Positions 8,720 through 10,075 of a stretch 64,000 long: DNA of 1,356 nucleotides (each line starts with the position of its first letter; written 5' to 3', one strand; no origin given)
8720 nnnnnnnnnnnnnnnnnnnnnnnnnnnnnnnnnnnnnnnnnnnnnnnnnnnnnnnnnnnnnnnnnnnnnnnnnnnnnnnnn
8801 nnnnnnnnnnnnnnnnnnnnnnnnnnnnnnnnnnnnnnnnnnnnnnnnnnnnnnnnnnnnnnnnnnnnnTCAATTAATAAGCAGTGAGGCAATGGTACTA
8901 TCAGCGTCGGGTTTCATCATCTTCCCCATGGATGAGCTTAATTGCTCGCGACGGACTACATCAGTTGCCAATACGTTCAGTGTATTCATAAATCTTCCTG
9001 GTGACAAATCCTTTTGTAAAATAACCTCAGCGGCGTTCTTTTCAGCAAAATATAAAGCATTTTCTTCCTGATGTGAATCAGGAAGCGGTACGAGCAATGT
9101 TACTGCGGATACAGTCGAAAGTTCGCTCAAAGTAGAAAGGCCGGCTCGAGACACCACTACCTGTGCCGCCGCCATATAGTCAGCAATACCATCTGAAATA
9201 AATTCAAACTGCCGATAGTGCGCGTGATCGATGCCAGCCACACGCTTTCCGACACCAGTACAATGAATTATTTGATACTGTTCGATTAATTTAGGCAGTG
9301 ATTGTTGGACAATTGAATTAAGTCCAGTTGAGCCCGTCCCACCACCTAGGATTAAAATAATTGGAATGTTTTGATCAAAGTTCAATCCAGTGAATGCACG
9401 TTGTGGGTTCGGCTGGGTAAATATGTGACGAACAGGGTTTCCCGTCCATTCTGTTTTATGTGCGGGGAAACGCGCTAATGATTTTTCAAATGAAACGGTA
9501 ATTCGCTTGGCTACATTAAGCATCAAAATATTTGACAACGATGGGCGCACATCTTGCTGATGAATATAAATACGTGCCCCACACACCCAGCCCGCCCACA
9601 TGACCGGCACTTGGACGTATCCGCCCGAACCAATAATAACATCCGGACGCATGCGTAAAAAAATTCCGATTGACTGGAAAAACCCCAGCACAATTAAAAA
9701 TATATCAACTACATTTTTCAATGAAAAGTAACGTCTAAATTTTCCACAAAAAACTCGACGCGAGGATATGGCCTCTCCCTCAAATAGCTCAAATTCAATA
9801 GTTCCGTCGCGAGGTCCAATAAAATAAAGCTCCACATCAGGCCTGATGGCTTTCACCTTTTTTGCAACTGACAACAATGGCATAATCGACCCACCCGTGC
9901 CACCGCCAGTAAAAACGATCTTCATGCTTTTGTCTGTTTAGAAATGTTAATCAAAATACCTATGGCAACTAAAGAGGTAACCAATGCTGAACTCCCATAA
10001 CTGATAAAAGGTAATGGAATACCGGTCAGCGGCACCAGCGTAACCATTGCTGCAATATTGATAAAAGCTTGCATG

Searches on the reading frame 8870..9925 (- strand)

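Call 10: search_protein_families(library=pfam, proteins=[window:8870-9925:-], max_evalue=0.00001)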
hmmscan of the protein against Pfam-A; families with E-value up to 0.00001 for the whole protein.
window:8870-9925:- (351 aa): 2 families
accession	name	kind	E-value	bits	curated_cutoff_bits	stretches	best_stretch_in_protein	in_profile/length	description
PF04101.22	Glyco_tran_28_C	-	3.8e-25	89.3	22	1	189-338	1-159/166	Glycosyltransferase family 28 C-terminal domain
PF03033.26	Glyco_transf_28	-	1.1e-23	84.3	26.2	1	3-142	1-137/139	Glycosyltransferase family 28 N-terminal domain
